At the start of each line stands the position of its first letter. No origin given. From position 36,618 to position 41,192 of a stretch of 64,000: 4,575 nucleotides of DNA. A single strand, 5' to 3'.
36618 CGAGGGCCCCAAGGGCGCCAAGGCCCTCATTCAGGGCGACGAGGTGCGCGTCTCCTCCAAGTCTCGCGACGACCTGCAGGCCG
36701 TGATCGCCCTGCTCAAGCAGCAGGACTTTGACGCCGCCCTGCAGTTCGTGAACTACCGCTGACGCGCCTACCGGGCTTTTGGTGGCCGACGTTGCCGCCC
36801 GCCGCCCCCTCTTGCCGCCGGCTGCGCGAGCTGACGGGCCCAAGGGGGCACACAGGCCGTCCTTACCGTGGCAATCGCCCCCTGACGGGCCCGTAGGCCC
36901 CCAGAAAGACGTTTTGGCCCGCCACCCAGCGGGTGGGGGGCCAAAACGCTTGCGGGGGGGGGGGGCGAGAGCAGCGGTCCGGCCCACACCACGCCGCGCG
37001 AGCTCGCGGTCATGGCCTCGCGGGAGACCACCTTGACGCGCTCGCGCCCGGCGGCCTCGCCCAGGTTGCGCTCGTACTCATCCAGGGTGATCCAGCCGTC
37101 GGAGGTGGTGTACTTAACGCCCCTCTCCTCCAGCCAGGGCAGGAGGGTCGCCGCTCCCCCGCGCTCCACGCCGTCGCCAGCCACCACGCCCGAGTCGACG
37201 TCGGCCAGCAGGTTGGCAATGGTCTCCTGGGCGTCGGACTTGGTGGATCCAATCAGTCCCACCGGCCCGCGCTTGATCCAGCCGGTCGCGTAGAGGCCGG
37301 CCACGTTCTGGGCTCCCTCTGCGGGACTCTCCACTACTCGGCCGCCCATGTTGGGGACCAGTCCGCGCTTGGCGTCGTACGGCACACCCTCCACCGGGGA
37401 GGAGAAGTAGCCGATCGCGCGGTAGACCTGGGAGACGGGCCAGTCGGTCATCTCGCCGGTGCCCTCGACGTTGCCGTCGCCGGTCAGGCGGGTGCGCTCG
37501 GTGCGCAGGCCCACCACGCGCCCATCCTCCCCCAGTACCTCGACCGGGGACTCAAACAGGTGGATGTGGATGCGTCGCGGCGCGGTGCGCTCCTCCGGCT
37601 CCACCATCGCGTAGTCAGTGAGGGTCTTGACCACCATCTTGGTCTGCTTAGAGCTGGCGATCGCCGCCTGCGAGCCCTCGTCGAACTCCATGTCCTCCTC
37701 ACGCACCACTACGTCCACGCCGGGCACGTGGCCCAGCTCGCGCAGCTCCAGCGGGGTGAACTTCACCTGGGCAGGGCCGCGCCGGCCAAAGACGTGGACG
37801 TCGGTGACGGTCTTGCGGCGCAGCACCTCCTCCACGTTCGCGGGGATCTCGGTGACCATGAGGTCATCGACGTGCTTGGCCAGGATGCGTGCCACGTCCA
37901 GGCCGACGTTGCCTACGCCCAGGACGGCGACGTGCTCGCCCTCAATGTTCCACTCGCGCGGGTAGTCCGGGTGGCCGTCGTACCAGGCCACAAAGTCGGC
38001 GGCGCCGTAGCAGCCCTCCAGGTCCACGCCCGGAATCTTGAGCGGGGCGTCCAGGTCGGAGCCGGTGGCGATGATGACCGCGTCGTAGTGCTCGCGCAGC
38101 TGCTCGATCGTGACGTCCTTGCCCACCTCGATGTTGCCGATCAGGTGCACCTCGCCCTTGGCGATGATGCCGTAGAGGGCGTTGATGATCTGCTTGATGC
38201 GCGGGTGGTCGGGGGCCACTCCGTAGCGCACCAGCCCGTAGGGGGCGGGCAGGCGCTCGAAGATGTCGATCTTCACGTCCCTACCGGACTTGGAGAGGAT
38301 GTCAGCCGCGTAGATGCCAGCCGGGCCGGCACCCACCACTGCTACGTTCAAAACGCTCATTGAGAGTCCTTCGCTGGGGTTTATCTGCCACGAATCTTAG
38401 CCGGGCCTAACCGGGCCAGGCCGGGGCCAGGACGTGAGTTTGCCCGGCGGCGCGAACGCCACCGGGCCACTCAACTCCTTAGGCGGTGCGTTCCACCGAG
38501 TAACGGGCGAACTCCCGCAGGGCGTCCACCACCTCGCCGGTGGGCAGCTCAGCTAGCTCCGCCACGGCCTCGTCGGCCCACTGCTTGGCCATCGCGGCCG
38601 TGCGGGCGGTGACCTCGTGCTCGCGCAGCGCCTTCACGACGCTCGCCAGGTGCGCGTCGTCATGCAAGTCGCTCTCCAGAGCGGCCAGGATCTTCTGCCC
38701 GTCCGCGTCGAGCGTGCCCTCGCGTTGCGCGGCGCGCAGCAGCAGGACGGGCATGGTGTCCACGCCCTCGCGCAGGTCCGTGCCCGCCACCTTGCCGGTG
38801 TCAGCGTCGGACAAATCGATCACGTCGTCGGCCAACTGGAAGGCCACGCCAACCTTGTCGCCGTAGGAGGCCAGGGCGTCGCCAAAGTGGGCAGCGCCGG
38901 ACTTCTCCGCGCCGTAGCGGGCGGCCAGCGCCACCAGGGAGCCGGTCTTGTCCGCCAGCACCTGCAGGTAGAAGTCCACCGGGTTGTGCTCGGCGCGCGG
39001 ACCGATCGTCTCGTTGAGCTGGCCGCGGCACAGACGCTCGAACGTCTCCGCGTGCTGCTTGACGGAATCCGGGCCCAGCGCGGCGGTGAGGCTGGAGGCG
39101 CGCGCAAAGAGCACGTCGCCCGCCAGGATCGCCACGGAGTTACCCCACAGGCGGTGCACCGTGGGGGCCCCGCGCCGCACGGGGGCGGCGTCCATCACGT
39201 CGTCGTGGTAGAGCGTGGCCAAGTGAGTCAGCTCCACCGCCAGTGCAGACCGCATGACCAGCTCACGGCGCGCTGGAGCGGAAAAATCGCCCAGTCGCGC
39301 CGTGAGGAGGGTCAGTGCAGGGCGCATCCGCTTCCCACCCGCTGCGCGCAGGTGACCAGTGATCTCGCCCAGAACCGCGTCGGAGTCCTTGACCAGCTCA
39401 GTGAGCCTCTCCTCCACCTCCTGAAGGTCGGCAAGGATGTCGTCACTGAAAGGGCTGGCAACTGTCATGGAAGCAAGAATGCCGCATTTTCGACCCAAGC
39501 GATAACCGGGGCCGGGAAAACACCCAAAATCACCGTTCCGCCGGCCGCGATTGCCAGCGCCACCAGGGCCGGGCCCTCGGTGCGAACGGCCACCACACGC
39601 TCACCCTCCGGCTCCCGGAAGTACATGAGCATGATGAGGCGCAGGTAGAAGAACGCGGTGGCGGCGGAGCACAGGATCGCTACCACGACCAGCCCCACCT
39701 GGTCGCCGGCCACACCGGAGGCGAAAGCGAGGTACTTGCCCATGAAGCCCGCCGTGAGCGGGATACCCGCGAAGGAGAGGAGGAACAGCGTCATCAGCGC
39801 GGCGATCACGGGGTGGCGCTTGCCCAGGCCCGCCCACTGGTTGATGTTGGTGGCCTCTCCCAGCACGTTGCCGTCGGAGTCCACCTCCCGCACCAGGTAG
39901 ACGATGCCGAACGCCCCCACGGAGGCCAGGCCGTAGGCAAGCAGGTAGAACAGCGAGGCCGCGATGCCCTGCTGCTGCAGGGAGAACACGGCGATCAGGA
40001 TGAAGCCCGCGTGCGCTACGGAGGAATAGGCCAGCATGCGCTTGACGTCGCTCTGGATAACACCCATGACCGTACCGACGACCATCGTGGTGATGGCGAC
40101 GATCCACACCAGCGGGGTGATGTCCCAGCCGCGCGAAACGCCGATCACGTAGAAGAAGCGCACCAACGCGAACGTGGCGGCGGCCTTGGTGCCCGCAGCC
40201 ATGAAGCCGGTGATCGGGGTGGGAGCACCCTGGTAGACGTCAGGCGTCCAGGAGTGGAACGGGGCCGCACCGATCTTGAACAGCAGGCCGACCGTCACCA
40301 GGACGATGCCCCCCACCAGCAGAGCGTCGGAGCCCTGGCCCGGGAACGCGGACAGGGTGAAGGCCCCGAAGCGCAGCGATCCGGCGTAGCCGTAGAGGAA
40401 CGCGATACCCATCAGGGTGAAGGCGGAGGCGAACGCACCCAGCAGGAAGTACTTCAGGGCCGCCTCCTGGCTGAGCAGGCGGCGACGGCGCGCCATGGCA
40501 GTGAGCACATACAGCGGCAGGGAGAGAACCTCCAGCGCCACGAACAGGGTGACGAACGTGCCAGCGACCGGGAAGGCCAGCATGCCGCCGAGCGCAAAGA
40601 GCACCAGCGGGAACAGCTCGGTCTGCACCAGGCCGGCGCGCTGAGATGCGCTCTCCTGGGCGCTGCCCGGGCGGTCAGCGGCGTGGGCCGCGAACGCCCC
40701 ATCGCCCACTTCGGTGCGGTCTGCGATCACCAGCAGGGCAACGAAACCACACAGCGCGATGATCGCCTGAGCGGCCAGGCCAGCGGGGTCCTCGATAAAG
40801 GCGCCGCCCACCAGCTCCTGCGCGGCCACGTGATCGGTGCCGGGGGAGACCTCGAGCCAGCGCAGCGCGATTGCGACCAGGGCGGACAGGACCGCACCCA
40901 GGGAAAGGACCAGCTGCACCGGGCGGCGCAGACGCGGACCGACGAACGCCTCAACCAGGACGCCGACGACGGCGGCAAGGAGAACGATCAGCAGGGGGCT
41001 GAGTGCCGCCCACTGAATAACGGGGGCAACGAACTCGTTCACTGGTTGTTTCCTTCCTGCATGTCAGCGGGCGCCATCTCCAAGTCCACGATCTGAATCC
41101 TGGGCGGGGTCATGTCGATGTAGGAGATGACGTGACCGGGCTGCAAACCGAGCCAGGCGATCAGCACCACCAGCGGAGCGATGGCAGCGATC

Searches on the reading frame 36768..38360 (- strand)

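Call 6: search_protein_families(library=pfam, proteins=[window:36768-38360:-], max_evalue=0.01)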
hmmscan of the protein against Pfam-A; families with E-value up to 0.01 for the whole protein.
window:36768-38360:- (530 aa): 9 families
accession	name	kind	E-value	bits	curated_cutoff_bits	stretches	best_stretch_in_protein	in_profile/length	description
PF07992.20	Pyr_redox_2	-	2.2e-12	47.4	26.1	1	5-170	2-171/291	Pyridine nucleotide-disulphide oxidoreductase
PF01946.23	Thi4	-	1.5e-06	28.1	26.2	1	4-41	18-54/235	Thi4 family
PF00070.33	Pyr_redox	-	7.1e-06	26.9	22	0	5-31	1-27/82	Pyridine nucleotide-disulphide oxidoreductase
PF13450.12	NAD_binding_8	-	8e-05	23.3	21.9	1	8-49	1-40/68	NAD(P)-binding Rossmann-like domain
PF01494.25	FAD_binding_3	-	0.00016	21.5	22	1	5-30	3-28/349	FAD binding domain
PF13454.12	NAD_binding_9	-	0.00047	20.6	21.8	1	7-43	1-39/155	FAD-NAD(P)-binding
PF13738.12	Pyr_redox_3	-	0.0033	17.1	30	0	8-27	2-21/305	Pyridine nucleotide-disulphide oxidoreductase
PF03486.20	HI0933_like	-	0.0049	16.8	50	0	5-31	2-28/244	HI0933-like protein Rossmann domain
PF02254.24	TrkA_N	-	0.0059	17.4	23.8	0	144-184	1-41/116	TrkA-N domain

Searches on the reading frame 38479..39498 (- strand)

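Call 56: search_protein_families(library=pfam, proteins=[window:38479-39498:-], max_evalue=0.00001)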
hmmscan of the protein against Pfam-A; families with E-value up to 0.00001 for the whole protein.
window:38479-39498:- (339 aa): 1 family
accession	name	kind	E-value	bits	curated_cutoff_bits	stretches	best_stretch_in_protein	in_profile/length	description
PF00348.22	polyprenyl_synt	-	2.8e-52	177.9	27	1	42-287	3-247/251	Polyprenyl synthetase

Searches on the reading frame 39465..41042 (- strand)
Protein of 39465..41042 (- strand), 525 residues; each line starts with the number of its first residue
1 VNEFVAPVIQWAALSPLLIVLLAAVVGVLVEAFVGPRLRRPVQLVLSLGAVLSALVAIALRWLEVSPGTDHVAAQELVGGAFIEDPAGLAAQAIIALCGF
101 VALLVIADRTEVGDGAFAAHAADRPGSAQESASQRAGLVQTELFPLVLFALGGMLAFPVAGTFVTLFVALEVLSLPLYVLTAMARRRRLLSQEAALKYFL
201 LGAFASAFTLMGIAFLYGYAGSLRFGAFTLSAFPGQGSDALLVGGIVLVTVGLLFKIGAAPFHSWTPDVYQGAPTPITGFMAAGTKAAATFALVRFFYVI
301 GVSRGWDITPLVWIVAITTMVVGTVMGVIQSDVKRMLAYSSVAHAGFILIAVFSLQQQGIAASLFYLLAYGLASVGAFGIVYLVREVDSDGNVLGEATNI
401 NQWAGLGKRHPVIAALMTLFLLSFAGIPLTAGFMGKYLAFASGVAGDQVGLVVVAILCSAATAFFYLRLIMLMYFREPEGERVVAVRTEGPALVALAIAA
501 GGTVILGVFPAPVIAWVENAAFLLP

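Call 56: search_protein_families(library=pfam, proteins=[window:39465-41042:-], max_evalue=0.00001)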
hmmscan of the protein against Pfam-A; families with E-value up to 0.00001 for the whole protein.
window:39465-41042:- (525 aa): 1 family
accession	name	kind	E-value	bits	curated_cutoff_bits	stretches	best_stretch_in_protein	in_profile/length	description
PF00361.26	Proton_antipo_M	-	2.3e-66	224.4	21.5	1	162-456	3-288/294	NADH:quinone oxidoreductase/Mrp antiporter, TM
